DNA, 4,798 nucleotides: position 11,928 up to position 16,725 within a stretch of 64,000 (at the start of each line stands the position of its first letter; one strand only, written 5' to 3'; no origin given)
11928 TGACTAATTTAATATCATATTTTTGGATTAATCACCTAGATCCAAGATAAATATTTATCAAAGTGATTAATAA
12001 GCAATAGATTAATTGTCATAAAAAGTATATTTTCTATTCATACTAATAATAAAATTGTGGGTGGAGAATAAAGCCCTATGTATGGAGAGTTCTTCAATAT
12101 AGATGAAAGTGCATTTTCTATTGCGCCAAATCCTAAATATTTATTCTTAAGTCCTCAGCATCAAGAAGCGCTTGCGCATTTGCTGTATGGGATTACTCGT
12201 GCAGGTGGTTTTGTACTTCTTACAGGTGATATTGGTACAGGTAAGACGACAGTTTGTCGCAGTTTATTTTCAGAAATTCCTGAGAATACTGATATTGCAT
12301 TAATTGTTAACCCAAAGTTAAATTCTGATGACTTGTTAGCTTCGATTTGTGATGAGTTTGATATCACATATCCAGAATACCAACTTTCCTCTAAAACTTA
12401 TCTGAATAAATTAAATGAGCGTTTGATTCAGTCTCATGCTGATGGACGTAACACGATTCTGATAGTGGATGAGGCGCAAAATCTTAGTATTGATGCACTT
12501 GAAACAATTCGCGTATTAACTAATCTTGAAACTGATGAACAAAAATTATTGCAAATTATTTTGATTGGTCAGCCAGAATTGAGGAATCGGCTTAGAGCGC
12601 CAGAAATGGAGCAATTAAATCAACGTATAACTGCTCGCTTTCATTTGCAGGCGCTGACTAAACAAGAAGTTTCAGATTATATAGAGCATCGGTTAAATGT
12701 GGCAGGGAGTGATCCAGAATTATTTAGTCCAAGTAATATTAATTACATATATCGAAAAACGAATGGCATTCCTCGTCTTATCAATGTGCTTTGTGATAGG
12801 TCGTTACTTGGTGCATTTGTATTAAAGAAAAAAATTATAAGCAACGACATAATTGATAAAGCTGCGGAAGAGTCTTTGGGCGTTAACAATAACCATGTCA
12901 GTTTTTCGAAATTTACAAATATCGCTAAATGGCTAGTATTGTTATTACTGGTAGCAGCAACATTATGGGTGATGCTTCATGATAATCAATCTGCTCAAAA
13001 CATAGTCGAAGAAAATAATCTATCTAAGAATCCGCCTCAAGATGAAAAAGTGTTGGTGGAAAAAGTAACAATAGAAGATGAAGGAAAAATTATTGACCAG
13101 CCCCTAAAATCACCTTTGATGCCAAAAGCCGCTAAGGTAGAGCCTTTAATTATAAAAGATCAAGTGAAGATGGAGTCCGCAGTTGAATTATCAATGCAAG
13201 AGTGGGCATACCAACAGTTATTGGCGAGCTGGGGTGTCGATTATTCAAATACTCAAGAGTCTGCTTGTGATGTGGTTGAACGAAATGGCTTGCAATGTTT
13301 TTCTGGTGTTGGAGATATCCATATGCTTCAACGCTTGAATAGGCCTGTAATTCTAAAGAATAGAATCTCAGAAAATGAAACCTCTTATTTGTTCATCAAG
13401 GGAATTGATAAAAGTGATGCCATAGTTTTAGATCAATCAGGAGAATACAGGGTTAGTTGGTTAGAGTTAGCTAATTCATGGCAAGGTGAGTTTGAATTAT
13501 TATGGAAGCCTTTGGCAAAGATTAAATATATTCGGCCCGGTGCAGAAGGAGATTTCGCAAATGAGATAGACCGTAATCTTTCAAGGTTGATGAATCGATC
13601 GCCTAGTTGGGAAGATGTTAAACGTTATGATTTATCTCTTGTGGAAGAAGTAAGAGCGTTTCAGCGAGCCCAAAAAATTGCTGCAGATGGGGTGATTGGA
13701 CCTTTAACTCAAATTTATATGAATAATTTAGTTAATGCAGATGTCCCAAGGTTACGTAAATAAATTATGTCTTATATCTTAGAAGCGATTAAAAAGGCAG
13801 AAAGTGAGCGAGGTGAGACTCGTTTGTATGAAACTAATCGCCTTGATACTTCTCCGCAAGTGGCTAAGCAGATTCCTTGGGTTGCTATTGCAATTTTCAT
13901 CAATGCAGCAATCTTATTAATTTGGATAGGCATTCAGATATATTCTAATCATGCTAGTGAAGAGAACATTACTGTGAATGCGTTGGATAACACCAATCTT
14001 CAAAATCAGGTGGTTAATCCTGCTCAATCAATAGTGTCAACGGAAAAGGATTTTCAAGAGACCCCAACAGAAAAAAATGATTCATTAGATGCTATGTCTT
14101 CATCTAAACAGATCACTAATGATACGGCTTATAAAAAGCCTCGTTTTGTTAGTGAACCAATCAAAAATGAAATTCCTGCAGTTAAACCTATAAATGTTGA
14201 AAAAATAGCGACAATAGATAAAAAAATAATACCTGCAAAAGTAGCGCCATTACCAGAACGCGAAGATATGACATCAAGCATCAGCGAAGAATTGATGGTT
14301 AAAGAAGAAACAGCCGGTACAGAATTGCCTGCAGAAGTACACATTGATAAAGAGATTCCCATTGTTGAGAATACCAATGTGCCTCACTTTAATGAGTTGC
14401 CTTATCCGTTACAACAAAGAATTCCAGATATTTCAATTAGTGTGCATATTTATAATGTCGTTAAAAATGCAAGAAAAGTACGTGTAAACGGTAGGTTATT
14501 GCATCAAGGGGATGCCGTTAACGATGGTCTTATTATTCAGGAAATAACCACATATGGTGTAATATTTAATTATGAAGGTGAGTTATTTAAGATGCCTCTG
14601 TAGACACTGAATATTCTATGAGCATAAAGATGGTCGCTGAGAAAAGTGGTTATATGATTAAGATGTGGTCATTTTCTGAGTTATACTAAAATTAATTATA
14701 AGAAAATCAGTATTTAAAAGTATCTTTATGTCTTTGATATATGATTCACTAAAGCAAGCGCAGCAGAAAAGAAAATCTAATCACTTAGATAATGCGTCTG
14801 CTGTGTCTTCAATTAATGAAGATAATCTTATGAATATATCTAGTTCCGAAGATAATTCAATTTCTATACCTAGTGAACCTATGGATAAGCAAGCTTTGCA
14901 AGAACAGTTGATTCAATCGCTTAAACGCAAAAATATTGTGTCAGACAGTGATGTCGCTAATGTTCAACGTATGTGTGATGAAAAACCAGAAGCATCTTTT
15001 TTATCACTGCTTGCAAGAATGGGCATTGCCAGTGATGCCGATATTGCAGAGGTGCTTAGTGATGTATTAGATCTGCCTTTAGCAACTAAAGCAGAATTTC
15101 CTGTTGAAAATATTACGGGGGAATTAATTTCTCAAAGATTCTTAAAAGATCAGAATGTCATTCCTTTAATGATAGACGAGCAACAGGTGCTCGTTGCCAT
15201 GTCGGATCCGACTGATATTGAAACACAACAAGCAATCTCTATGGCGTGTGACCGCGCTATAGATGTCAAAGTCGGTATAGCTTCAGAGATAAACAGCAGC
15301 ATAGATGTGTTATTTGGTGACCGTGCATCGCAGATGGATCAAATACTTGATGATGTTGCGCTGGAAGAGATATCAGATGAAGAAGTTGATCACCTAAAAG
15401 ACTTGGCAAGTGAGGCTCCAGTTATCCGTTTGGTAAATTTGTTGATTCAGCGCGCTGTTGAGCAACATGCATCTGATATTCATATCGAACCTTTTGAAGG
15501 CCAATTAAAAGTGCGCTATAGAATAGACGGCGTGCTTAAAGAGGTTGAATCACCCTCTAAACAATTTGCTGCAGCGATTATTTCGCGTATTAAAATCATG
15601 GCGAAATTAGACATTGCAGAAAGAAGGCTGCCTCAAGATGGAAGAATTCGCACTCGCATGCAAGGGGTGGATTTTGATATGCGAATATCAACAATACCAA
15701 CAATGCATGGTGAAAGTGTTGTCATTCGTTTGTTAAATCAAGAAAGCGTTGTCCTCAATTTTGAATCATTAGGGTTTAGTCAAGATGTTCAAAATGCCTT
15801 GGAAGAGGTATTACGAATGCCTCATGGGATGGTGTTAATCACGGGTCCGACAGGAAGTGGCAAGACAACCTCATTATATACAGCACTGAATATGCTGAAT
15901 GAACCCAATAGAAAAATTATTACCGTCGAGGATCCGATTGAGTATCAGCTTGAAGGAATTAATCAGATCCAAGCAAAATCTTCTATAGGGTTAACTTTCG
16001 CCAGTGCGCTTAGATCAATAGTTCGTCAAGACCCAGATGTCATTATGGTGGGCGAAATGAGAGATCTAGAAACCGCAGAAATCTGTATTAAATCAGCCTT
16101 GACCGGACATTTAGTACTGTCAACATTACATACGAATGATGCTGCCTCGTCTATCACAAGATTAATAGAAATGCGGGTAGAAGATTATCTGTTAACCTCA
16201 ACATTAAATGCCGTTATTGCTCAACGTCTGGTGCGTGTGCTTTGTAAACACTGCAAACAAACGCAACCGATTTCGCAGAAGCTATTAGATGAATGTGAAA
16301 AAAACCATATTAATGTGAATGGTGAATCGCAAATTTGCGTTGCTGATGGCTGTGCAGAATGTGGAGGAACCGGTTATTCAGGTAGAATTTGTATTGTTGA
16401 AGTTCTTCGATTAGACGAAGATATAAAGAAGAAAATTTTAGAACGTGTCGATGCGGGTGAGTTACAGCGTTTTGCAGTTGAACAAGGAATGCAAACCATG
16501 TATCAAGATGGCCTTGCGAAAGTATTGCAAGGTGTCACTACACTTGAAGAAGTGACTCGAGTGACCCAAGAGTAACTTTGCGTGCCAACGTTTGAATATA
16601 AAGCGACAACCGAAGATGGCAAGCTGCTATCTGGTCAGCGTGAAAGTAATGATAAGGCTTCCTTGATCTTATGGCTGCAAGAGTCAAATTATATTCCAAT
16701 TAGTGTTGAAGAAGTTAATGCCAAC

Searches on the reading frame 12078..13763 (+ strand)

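Call 11: search_protein_families(library=ncbifam, proteins=[window:12078-13763:+], max_evalue=0.00001)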
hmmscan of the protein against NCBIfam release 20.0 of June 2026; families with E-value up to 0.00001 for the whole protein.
window:12078-13763:+ (561 aa): 2 families
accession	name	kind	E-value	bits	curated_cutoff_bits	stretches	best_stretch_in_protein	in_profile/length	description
TIGR03015.1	pepcterm_ATPase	hypoth_equivalog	4.1e-84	282.2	324.5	1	1-261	1-261/269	XrtA/PEP-CTERM system-associated ATPase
TIGR02928.1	TIGR02928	subfamily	4.2e-06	25.9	181.3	0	46-154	43-160/366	orc1/cdc6 family replication initiation protein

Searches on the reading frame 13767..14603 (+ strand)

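Call 11: search_protein_families(library=ncbifam, proteins=[window:13767-14603:+], max_evalue=0.00001)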
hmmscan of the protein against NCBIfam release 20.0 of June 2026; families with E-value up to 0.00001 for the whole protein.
window:13767-14603:+ (278 aa): 1 family
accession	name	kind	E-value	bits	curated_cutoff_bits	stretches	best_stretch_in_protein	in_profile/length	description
NF037978.1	T2SS_GspB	equivalog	4.8e-11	43.3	100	1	155-274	49-163/179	type II secretion system assembly factor GspB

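Call 47: search_protein_families(library=pfam, proteins=[window:13767-14603:+], max_evalue=0.001)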
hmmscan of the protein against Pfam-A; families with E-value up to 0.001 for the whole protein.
window:13767-14603:+ (278 aa): 3 families
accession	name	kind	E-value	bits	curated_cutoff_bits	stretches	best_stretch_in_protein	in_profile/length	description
PF16537.11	T2SSB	-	1.8e-16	59.9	28.4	1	219-277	1-59/60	Type II secretion system protein B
PF23862.1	CdsD_C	-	0.00019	21.9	27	0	236-275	16-54/56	CdsD C-terminal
PF23893.1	Y4YQ_C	-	0.00058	20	27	0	238-271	14-48/53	Uncharacterised protein Y4YQ C-terminal domain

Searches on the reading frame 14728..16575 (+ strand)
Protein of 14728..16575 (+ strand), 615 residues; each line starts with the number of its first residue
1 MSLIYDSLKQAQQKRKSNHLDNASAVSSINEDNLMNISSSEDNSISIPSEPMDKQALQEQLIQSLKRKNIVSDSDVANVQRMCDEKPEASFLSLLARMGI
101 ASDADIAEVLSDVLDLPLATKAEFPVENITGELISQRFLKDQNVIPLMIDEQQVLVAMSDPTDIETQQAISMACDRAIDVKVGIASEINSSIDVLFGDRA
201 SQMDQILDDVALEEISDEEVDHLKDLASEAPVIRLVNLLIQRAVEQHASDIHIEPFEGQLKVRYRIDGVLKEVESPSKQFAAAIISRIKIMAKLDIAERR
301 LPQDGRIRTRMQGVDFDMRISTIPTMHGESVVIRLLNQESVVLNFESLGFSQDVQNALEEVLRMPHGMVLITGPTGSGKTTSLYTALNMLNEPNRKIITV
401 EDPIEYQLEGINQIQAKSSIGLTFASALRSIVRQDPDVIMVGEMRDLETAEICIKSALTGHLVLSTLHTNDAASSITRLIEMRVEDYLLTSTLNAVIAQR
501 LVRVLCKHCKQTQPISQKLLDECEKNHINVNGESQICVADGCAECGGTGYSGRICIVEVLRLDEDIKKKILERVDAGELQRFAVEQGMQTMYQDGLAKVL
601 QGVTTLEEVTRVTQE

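Call 11: search_protein_families(library=ncbifam, proteins=[window:14728-16575:+], max_evalue=0.00001)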
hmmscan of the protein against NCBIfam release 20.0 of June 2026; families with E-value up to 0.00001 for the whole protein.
window:14728-16575:+ (615 aa): 18 families
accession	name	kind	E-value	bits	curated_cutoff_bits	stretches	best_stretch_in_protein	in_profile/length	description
TIGR02533.1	type_II_gspE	equivalog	1.1e-192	641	630.25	1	134-613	4-486/486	type II secretion system ATPase GspE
TIGR02538.1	type_IV_pilB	equivalog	7.9e-180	599.2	675.65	1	61-614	2-563/564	type IV-A pilus assembly ATPase PilB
NF007755.0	PRK10436.1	equivalog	1.6e-142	475.4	617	1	143-613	18-459/465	type II secretion system protein GspE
NF053534.1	T4PilAsmATPsTfpB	equivalog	6.9e-142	473.8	850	1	59-613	10-582/584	type IV pilus assembly ATPase TfpB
NF041000.1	ATPase_ComGA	equivalog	2.6e-79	266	300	1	239-503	3-266/267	competence type IV pilus ATPase ComGA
TIGR01420.1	pilT_fam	subfamily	3.1e-53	181.2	319.1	1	238-503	4-269/343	PilT/PilU family type 4a pilus ATPase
TIGR02525.1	plasmid_TraJ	equivalog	5e-30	104.7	368.3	1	330-503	119-299/372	plasmid transfer ATPase TraJ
TIGR02524.1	dot_icm_DotB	equivalog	1.2e-22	80.7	463.3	1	356-501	124-278/358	Dot/Icm type IV secretion system ATPase DotB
TIGR02782.1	TrbB_P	equivalog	6.5e-17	61.8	304.55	1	355-499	126-270/303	P-type conjugative transfer ATPase TrbB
NF010469.0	PRK13894.1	subfamily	4e-16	59.3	508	1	354-497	138-282/320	conjugal transfer ATPase TrbB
TIGR02788.1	VirB11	equivalog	8e-16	57.9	249.95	1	368-487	146-270/308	P-type DNA transfer ATPase VirB11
NF058587.1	archaellum_moto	equivalog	1.8e-15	56.7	550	1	367-481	275-395/527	archaellum flagellar ATPase motor FlaI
NF010407.0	PRK13833.1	subfamily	4.8e-14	52.5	499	1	369-485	147-265/323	conjugal transfer protein TrbB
TIGR03819.1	heli_sec_ATPase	hypoth_equivalog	1.8e-13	50.4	373.15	1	324-504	135-322/340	TadA family conjugal transfer-associated ATPase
NF053672.1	bindosome_BasE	exception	2.9e-11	42.8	1000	1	369-482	273-391/512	bindosome assembly system ATPase subunit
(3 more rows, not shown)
